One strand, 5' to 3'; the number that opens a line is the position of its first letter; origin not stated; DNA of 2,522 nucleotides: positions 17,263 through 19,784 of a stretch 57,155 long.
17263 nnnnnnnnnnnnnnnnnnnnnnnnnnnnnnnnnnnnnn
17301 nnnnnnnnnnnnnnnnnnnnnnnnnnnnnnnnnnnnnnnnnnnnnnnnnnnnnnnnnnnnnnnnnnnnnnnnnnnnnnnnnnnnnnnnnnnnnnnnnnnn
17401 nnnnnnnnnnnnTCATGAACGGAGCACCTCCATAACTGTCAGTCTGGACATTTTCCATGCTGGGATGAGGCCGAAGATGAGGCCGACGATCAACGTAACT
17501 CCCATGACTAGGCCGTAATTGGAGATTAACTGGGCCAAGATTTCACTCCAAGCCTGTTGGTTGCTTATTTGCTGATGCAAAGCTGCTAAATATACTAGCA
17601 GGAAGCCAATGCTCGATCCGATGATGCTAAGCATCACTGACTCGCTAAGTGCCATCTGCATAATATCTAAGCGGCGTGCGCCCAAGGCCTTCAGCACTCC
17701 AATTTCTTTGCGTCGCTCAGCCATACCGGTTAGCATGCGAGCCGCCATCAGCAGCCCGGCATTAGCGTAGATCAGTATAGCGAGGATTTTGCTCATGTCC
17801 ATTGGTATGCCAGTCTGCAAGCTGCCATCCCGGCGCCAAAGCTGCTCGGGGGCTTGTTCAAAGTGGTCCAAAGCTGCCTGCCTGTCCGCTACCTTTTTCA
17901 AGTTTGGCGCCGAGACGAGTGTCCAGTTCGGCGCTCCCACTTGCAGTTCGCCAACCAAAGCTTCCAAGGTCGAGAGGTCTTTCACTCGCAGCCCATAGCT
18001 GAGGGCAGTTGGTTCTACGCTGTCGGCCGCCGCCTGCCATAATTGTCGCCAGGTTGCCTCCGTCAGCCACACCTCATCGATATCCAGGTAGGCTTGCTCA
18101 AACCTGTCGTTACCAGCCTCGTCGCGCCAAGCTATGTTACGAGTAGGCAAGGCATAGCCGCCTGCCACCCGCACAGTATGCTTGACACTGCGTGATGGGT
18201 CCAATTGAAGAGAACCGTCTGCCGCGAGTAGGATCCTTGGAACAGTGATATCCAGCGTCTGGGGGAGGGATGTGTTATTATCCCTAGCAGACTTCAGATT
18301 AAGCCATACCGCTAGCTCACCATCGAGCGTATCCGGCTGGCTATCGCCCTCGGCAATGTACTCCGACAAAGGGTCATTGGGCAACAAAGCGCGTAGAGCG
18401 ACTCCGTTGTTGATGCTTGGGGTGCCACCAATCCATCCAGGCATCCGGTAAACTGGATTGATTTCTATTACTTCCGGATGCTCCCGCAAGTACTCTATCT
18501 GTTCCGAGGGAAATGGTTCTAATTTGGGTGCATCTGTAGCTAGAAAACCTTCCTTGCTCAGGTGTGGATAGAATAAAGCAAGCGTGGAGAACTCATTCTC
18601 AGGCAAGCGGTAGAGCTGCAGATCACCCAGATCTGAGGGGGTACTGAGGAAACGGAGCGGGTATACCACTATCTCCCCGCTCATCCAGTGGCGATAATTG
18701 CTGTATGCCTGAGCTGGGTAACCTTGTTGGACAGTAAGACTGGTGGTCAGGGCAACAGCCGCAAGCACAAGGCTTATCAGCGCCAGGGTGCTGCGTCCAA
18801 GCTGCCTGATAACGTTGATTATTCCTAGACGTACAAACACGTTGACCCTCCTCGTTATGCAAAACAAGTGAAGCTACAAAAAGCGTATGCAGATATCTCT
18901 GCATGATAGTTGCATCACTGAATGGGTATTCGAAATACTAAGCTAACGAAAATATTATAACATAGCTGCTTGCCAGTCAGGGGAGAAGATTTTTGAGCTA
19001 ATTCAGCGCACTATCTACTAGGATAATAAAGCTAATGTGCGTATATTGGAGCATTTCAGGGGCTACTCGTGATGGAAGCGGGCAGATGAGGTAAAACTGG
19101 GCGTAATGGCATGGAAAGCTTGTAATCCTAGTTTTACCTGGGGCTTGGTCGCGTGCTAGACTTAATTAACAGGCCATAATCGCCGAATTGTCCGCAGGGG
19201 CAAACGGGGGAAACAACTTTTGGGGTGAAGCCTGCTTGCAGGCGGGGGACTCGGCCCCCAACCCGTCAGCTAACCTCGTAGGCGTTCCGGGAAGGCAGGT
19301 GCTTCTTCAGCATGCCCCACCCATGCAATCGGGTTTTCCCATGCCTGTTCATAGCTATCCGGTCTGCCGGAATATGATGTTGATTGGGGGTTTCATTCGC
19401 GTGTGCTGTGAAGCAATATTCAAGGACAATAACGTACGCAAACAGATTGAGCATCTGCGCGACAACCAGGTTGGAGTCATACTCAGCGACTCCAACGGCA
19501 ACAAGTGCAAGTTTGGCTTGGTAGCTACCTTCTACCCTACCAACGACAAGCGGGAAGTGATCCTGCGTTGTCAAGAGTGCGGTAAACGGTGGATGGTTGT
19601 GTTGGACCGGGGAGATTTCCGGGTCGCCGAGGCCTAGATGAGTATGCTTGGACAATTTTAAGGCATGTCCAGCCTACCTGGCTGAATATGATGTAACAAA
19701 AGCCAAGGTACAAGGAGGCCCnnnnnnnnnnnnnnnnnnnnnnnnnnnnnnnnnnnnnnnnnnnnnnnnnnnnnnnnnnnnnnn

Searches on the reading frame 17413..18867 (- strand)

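Call 5: search_protein_families(library=pfam, proteins=[window:17413-18867:-], max_evalue=0.1)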
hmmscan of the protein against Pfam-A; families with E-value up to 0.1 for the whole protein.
window:17413-18867:- (484 aa): 2 families
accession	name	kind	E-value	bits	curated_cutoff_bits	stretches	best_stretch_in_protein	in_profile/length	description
PF02687.27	FtsX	-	3.6e-16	59.8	25.5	1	361-477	2-119/120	FtsX-like permease C-terminal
PF13273.12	DUF4064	-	0.022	15.4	32.1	1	412-474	7-82/102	Protein of unknown function (DUF4064)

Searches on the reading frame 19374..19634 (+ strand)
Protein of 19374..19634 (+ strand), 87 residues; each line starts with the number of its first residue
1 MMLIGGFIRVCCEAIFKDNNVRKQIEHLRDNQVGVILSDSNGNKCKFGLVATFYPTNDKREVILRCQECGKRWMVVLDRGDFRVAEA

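Call 5: search_protein_families(library=pfam, proteins=[window:19374-19634:+], max_evalue=0.1)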
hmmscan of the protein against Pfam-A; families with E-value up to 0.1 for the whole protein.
seq(87 aa): 2 families
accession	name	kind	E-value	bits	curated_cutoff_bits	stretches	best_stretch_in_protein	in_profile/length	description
PF03604.18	Zn_ribbon_RPAB4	-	0.019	15.1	24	1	58-74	12-28/32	DNA directed RNA polymerase, 7 kDa subunit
PF16587.10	DUF5061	-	0.058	13.6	23.6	1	40-76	47-80/82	17 kDa common-antigen outer membrane protein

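Call 7: find_homologous_proteins(query=window:19374-19634:+, max_evalue=0.01)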
Query seq(87 aa) (87 aa): 4 proteins with E <= 0.01 among 5 candidates.
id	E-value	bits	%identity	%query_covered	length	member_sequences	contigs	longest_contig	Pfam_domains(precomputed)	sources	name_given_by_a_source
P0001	1.4e-52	193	100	99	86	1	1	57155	-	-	-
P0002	1.6e-30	123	64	87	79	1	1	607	-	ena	-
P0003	1.0e-29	120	67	90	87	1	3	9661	-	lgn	-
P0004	1.9e-27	113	67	84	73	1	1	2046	-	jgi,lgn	jgi:hypothetical protein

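Call 10: find_encoding_contigs(protein=P0003, flank=10000)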
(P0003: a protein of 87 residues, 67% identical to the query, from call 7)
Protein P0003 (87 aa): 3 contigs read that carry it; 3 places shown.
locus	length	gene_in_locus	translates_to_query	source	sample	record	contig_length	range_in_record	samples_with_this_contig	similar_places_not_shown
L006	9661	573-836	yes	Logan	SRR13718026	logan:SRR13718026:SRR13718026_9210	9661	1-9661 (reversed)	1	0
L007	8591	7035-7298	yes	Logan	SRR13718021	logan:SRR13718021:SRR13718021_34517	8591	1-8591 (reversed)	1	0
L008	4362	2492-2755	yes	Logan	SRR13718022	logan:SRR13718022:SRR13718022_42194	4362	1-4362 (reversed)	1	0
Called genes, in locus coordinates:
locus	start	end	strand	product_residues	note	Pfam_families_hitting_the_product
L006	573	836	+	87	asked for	-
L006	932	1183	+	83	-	PF11213:DUF3006 (weak)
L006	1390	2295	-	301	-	PF07883:Cupin_2 (faint), PF13487:HD_5, PF01966:HD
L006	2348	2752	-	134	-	-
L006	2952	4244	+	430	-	PF00037:Fer4 (weak), PF12797:Fer4_2 (weak), PF12837:Fer4_6 (weak), PF02906:Fe_hyd_lg_C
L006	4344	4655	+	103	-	PF12840:HTH_20, PF01022:HTH_5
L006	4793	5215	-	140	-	PF01590:GAF, PF13185:GAF_2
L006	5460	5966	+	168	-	-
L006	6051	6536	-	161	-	PF05708:Peptidase_C92 (faint), PF00877:NLPC_P60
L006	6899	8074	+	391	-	PF00155:Aminotran_1_2 (weak), PF00266:Aminotran_5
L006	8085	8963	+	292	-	PF00701:DHDPS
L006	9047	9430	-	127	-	PF07009:NusG_II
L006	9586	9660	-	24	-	?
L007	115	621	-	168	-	PF13238:AAA_18 (weak)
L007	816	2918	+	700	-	PF26550:Tricorn_2nd, PF00930:DPPIV_N (faint), PF26549:Tricorn_N, PF07676:PD40, PF12146:Hydrolase_4 (faint), PF20434:BD-FAE (weak), PF00326:Peptidase_S9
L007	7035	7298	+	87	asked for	-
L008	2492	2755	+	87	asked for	-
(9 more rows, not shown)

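Call 15: find_encoding_contigs(protein=P0004, flank=10000)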
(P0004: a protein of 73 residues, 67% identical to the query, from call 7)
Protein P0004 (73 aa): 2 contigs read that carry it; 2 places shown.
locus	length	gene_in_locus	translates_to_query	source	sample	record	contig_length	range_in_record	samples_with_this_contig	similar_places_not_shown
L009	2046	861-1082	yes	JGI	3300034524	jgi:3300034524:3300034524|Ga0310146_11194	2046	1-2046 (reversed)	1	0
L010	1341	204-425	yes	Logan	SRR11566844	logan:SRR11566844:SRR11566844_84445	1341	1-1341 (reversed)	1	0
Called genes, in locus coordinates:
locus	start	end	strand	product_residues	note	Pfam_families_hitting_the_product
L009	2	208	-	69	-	?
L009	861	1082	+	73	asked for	-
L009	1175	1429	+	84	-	-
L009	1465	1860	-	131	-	PF01019:G_glu_transpept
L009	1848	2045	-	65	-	?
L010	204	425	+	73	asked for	-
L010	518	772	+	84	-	-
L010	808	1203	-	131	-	PF01019:G_glu_transpept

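Call 16: find_encoding_contigs(protein=P0002, flank=10000)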
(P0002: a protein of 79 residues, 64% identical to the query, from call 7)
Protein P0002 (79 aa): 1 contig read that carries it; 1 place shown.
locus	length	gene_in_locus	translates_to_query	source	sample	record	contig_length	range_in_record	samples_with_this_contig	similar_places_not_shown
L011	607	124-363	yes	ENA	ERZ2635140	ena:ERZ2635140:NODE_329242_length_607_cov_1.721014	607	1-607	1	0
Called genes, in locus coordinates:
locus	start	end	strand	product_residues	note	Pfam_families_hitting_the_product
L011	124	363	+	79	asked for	-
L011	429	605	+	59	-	?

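Call 25: find_related_loci(query=A2, collection=genome_contigs, flank=6000)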
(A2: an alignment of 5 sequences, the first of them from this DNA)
Query A2 (78 aa) in genome_contigs; peptide patterns used: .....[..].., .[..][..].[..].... (x = any residue, [..] = any of these).
165 stretches matched a pattern; 1 encode a relative of the query (tblastn E <= 1e-3); 1 distinct loci.
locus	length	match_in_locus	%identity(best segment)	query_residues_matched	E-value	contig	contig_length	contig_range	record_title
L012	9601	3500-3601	38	41-71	7e-6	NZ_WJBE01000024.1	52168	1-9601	Acetobacterium malicum strain DSM 4132 NODE_24_length_52168_cov_23.3121, whole genome shotgun sequence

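Call 28: find_related_loci(query=A2, collection=metagenome_contigs, flank=3000)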
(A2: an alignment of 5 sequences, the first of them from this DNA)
Query A2 (78 aa) in metagenome_contigs; peptide patterns used: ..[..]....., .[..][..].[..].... (x = any residue, [..] = any of these).
208 stretches matched a pattern, but none encodes a relative of the query by tblastn (E <= 1e-3).

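Call 37: search_protein_representatives(alignment_id=A4)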
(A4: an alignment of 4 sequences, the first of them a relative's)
Query: 4 sequences, 84 profile positions. Proteins with E-value up to 0.001 (for the whole library): 4; up to 1e-10: 3; up to 1e-30: 1. The best 4 are listed.
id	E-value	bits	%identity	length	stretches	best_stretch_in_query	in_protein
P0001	6.9e-47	173.5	-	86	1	3-84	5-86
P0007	3.6e-12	62.2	-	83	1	8-73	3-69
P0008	1.5e-11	60.3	-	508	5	13-59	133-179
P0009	4.2e-04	36.4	-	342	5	55-71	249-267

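Call 41: find_encoding_contigs(protein=P0007, flank=6000)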
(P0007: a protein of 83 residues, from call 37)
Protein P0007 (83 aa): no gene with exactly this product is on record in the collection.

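Call 47: search_protein_families(library=ncbifam, proteins=[window:19401-19634:+, P0007], max_evalue=1)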
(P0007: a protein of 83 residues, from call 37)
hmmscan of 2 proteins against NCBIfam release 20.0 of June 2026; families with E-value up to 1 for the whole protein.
seq(78 aa): 6 families
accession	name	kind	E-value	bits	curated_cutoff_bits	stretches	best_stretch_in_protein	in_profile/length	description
NF009809.0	PRK13293.1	equivalog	0.042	13.2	274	1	10-39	130-159/253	coenzyme F420-0:L-glutamate ligase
TIGR02098.1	MJ0042_CXXC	domain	0.051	13.3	20.9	1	56-67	27-38/38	MJ0042-type zinc finger domain-containing protein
TIGR01916.1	F420_cofE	equivalog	0.052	13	180.65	1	11-41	131-161/244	coenzyme F420-0:L-glutamate ligase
NF041197.2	CxxC_Se_CxxC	equivalog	0.067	13.4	40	1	51-63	15-27/53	dual CXXC motif small (seleno)protein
NF008144.0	PRK10895.1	equivalog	0.093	12.2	381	1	11-33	175-197/241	LPS export ABC transporter ATP-binding protein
NF005035.0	PRK06450.1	equivalog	0.16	10.8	301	0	6-35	79-108/338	threonine synthase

P0007 (83 aa): 0 families

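Call 50: search_solved_structures(query=A2, max_evalue=10)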
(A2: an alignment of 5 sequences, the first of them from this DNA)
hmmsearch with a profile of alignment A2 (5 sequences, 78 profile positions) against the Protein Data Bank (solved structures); distinct sequences matched with E-value up to 10: 19.
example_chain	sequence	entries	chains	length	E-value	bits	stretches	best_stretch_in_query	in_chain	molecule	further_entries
2nb9_A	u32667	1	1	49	0.028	17.7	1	54-70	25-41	Uncharacterized protein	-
6mbn_A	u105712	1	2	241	0.11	15.7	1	11-33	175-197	Lipopolysaccharide export system ATP-binding protein LptB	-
6mgf_A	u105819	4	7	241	0.11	15.7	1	11-33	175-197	Lipopolysaccharide export system ATP-binding protein LptB | Lipopolysaccharide ABC transporter, ATP-binding protein LptB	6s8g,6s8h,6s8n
4qc2_A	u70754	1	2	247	0.12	15.6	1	11-33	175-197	ABC transporter related protein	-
4p33_A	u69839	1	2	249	0.12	15.6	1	11-33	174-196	Lipopolysaccharide export system ATP-binding protein LptB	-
4p31_A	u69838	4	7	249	0.12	15.6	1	11-33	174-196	Lipopolysaccharide export system ATP-binding protein LptB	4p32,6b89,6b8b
5l75_A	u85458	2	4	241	0.12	15.6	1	11-33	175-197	Lipopolysaccharide ABC transporter, ATP-binding protein LptB | Lipopolysaccharide export system ATP-binding protein LptB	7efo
6mhu_A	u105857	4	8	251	0.13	15.5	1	11-33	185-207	Lipopolysaccharide export system ATP-binding protein LptB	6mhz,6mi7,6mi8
1m5q_A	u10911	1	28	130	0.27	14.5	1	4-45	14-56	small nuclear ribonucleoprotein homolog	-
6mit_A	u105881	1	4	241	0.27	14.5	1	11-33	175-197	Lipopolysaccharide export system ATP-binding protein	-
3h0g_L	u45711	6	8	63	0.28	14.5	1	50-70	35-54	DNA-directed RNA polymerases I, II, and III subunit RPABC4 | RNA polymerase II subunit Rpb12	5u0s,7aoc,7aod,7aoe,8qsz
2g9i_A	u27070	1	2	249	0.42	13.9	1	10-42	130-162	F420-0:gamma-glutamyl ligase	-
7uld_A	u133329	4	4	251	0.43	13.9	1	10-42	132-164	Coenzyme F420:L-glutamate ligase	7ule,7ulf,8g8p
2phn_A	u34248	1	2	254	0.43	13.9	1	10-42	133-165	F420-0:gamma-glutamyl ligase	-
9bh5_AN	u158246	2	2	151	1.1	12.6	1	7-33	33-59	Small ribosomal subunit protein uS15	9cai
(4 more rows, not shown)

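Call 57: predict_structure(alignment_id=A4)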
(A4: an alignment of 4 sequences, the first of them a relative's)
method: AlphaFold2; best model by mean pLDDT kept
length: 86 residues; sequences in the alignment: 4
mean_pLDDT: 84.9   pTM: 0.72
mean pLDDT of the five models: 84.9, 82.9, 82.9, 82.3, 77.7
residues with pLDDT >= 90: 41; 70-90: 36; 50-70: 2; < 50: 7
segments of 3 or more residues with pLDDT < 50: 1-7
pLDDT, mean of each block of 10 residues (from residue 1): 47 88 88 90 92 90 92 90 89
secondary structure, 60 per line:
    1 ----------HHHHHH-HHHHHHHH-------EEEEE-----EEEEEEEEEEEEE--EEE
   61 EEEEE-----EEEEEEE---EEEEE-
elements in order: H11-16 H18-25 E33-37 E43-55 E58-65 E71-77 E81-85

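Call 65: fold_search(model_id=the predicted structure, library=pdb)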
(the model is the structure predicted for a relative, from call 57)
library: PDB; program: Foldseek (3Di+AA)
matches with E <= 10: 269; with E <= 0.001: 0
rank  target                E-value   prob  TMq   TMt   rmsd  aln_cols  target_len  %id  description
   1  9bs1                  1.1e-01  0.99  0.44  0.05   3.2        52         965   12  Cryo-EM structure of the S. cerevisiae lipid flippase Neo1 bound with PI4P in the E2P state (released 2025-04-02)
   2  9vdm                  2.6e-01  0.99  0.44  0.04   2.3        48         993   17  Cryo-EM structure of human ATP9A (AMPPCP) E2P state open form (released 2025-09-03)
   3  7rd6                  3.6e-01  0.96  0.44  0.05   2.4        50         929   12  Structure of the S. cerevisiae P4B ATPase lipid flippase in the E2P state (released 2021-09-29)
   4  9vdk                  4.9e-01  0.97  0.44  0.04   2.3        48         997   17  Cryo-EM structure of human ATP9A in BeF-bound E2P state open form (released 2025-09-03)
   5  9vdl                  8.0e-01  0.93  0.45  0.04   2.2        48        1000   17  Cryo-EM structure of human ATP9A in BeF-bound E2P state closed form (released 2025-09-03)
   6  2hij_I                8.4e-01  0.18  0.24  0.07   8.8        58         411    9  Crystal Structure of P14 Alanine Variant of Antithrombin (released 2007-06-19)
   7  1e04_I                8.9e-01  0.20  0.25  0.07   8.5        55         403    7  PLASMA BETA ANTITHROMBIN-III (released 2000-06-02)
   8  2w1z_B                9.9e-01  0.54  0.42  0.13   9.7        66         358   14  ROP2 from Toxoplasma gondii: A virulence factor with a protein- kinase fold and no enzymatic activity. (released 2008-12-09)
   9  7qqf_A                1.2e+00  0.12  0.24  0.06   6.7        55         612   20  Crystal structure of unliganded MYORG (released 2022-08-31)
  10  5a4n_A                1.2e+00  0.25  0.28  0.33   4.0        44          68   27  Crystal structure of BPSL1147, a PC4 homolog from Burkholderia pseudomallei K96243 (tetragonal crystal form) (released 2016-04-06)
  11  2b5t_I                1.2e+00  0.13  0.25  0.07   9.7        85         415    6  2.1 Angstrom structure of a nonproductive complex between antithrombin, synthetic heparin mimetic SR123781 and two S19 (released 2006-09-19)
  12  9azz_C                1.3e+00  0.38  0.35  0.19   8.9        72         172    8  Crystal structure of outer membrane lipoprotein carrier protein (LolA) from Ehrlichia ruminantium (released 2024-03-20)
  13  6cl6_A                1.3e+00  0.25  0.38  0.12   7.5        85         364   10  Structure of P. aeruginosa R2 pyocin fiber PA0620 comprising C-terminal residues 323-691 (released 2018-06-27)
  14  7bdu_B                1.3e+00  0.25  0.31  0.08   7.5        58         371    7  Crystal structure of a Hsp47-collagen peptide complex (released 2021-11-10)
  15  3fka_A                1.3e+00  0.20  0.30  0.24   5.1        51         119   14  CRYSTAL STRUCTURE OF A NTF-2 LIKE PROTEIN OF UNKNOWN FUNCTION (SPO1084) FROM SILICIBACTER POMEROYI DSS-3 AT 1.69 A RES (released 2009-02-24)
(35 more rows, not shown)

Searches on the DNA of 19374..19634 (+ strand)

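Call 17: search_rna_families(sources=[L009, L010, L011], threshold=evalue, max_evalue=0.01)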
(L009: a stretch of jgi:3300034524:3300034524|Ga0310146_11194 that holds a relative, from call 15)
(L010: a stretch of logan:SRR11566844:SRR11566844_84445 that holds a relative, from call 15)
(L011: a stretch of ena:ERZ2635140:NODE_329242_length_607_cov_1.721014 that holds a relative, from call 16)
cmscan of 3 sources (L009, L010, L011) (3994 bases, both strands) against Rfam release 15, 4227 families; matches with E-value up to 0.01: 3.
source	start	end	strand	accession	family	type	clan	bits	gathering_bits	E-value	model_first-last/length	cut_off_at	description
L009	638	771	+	RF00379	c-di-AMP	Cis-reg; riboswitch;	-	69.3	38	3.2e-15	1-134/134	no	c-di-AMP riboswitch aptamer (ydaO/yuaA leader)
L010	1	114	+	RF00379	c-di-AMP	Cis-reg; riboswitch;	-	52.9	38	1.2e-10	13-134/134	5'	c-di-AMP riboswitch aptamer (ydaO/yuaA leader)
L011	1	59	+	RF00379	c-di-AMP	Cis-reg; riboswitch;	-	41.4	38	2e-07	73-134/134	5'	c-di-AMP riboswitch aptamer (ydaO/yuaA leader)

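Call 55: search_rna_families(source=L012, threshold=gathering)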
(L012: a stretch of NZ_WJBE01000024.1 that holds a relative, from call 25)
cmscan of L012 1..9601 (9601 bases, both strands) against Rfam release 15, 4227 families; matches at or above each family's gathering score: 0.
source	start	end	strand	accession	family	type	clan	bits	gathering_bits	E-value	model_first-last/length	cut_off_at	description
